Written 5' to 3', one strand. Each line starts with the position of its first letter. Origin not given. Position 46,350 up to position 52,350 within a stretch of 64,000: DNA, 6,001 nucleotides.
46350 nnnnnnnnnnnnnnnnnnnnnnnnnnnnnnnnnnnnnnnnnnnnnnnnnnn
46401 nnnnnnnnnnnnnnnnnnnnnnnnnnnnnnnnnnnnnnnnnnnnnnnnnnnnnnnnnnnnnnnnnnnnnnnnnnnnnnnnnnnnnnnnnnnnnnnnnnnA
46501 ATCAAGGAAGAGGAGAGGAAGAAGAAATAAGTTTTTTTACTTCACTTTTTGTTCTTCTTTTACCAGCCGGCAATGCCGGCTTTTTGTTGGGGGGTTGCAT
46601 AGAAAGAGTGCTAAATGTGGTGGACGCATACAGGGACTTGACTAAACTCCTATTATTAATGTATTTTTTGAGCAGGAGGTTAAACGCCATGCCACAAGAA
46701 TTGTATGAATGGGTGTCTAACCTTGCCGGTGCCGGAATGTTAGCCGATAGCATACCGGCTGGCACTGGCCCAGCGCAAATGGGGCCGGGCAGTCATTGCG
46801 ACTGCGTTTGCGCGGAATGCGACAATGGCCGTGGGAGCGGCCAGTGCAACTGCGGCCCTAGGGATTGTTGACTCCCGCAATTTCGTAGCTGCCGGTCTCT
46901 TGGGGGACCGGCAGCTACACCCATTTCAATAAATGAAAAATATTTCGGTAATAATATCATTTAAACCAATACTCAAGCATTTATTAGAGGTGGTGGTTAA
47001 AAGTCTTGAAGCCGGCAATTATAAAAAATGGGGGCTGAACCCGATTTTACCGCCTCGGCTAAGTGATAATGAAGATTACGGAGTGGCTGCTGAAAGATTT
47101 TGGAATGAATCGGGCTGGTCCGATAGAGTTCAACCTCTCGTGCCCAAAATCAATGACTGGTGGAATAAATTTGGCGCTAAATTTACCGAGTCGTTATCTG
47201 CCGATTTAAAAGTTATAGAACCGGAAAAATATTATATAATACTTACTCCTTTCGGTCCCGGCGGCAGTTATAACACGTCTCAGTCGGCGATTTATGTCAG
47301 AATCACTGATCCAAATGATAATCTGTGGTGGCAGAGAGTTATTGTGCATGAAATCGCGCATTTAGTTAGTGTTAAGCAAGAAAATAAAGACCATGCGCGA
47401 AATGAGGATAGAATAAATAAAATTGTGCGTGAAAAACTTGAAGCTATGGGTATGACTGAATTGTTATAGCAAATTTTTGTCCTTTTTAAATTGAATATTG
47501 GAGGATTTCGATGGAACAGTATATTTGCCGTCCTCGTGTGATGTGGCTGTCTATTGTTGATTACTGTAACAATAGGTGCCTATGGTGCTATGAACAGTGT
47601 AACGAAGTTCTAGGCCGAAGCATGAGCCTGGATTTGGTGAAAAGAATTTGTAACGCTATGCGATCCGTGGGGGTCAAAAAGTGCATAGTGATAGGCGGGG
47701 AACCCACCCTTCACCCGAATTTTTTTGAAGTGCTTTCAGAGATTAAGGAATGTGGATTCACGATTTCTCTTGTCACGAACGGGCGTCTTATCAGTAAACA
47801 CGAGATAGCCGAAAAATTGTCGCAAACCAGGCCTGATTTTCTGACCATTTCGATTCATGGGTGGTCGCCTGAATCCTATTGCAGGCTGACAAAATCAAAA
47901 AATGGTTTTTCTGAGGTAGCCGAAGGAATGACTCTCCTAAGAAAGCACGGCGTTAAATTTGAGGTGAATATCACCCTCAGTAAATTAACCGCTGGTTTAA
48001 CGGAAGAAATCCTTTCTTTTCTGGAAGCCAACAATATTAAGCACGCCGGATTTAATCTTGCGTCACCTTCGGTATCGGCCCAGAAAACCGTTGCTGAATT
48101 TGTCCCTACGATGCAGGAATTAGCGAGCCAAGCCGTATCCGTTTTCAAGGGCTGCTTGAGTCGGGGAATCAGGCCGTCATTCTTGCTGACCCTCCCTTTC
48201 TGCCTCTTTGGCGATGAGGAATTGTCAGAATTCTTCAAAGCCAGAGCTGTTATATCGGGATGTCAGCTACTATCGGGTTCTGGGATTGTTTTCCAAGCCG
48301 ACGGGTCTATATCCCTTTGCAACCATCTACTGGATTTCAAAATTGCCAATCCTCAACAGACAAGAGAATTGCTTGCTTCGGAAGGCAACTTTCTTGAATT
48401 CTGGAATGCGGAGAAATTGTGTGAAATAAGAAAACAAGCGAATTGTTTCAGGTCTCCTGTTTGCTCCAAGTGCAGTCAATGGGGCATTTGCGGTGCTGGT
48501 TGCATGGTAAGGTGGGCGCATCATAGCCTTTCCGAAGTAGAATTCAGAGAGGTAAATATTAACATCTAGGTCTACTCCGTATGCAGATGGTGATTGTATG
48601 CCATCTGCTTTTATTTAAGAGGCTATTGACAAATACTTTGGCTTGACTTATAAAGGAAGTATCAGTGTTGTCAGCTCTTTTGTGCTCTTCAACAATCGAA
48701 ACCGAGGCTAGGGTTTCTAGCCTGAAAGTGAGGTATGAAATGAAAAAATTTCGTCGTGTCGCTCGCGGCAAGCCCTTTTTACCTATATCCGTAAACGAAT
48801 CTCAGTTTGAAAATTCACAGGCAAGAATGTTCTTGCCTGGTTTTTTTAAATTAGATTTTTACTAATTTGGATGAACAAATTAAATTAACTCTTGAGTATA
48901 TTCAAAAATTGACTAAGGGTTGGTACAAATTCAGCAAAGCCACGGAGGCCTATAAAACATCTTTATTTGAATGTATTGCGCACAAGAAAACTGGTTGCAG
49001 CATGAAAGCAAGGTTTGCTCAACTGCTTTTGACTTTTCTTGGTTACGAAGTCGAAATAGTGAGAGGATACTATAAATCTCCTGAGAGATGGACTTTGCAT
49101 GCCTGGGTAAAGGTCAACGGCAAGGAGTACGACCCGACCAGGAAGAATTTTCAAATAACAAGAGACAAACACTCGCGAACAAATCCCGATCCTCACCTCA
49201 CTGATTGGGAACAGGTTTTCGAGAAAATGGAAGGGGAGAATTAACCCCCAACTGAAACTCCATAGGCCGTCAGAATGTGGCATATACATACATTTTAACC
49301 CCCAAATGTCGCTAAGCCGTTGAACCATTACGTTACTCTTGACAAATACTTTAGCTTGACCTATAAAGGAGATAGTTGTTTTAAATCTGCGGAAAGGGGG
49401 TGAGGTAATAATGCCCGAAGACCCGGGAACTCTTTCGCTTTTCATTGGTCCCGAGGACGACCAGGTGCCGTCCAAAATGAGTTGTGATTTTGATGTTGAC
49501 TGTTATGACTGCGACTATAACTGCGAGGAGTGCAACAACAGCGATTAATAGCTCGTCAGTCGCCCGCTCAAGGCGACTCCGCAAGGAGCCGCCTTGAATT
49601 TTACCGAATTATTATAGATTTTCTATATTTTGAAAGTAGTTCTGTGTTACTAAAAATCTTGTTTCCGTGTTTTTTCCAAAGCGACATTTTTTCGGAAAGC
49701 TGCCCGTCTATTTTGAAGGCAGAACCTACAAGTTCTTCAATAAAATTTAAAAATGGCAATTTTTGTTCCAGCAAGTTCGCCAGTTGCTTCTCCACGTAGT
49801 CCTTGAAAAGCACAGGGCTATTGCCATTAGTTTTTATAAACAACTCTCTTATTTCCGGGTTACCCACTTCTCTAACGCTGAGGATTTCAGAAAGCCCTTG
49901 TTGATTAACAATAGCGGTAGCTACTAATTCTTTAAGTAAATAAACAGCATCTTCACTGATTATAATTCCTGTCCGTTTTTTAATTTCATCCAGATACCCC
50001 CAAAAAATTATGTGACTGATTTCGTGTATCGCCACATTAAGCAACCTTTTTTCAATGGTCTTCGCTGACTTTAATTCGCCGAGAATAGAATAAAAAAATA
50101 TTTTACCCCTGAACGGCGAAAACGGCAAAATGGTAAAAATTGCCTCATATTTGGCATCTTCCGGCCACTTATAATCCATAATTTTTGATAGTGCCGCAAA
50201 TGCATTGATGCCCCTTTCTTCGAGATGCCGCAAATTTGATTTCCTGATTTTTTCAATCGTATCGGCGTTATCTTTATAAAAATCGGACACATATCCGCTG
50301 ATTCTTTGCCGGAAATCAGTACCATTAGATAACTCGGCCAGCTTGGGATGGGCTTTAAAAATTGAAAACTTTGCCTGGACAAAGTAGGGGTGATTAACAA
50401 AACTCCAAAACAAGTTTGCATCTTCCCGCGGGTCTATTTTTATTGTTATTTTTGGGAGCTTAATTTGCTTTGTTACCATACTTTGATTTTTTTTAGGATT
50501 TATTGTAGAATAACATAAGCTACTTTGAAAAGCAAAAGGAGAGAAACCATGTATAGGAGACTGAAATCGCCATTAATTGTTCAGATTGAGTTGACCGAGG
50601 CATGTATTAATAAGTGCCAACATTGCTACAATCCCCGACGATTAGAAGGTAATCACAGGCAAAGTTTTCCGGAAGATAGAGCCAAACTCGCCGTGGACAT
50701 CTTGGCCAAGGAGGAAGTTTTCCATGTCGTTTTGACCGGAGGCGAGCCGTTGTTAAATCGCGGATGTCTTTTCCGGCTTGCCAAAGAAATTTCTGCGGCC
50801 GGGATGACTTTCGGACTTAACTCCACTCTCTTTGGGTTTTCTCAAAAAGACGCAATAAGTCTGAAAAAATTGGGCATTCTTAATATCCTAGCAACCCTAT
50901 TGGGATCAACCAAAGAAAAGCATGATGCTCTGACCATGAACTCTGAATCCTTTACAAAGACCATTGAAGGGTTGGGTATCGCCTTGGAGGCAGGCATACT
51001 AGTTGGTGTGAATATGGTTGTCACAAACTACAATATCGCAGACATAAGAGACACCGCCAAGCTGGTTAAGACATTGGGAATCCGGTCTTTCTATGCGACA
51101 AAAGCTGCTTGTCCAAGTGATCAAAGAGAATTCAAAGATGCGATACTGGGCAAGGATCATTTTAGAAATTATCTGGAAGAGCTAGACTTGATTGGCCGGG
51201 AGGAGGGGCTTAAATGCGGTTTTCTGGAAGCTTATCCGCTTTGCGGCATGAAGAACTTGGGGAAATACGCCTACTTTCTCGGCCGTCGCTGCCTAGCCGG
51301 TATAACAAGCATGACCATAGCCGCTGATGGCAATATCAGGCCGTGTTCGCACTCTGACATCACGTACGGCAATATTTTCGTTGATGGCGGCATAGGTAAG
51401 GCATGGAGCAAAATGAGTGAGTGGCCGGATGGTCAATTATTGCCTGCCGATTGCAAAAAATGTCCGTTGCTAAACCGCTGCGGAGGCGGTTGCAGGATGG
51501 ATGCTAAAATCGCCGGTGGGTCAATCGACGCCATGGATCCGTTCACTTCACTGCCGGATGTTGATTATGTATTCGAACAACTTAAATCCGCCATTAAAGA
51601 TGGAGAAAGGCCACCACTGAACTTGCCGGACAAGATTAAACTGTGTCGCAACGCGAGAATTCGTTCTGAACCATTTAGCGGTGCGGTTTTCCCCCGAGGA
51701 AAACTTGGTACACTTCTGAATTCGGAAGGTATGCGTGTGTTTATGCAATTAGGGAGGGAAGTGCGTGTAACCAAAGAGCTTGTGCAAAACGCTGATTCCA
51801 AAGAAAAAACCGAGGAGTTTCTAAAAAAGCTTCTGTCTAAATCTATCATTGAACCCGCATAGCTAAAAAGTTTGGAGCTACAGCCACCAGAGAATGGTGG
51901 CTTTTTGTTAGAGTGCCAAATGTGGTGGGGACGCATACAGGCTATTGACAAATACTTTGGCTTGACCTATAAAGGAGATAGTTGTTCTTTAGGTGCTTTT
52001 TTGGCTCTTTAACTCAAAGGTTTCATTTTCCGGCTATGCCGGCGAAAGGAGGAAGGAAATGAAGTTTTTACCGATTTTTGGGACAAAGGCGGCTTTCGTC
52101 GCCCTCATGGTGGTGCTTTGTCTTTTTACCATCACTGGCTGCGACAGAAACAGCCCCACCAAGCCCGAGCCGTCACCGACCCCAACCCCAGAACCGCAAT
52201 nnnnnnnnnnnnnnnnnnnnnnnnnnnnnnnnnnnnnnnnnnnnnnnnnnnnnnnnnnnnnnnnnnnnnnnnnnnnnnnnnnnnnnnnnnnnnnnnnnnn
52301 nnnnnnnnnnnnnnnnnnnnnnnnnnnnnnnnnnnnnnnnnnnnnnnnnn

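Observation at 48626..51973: Triplicated textbook sigma70 promoter cassette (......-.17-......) driving three cluster genes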

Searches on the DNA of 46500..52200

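Call 64: search_rna_families(source=window, start=46500, end=52200, threshold=evalue, max_evalue=1)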
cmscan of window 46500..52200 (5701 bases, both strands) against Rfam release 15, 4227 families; matches with E-value up to 1: 2.
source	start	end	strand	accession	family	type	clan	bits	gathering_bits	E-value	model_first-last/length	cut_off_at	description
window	46885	46918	+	RF04262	MIR1319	Gene; miRNA;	-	23.2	116.6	0.86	1-119/119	no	MIR1319 microRNA precursor family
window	48179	48252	+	RF01142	sR19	Gene; snRNA; snoRNA; CD-box;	-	20.6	45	0.12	1-63/63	no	Small nucleolar RNA sR19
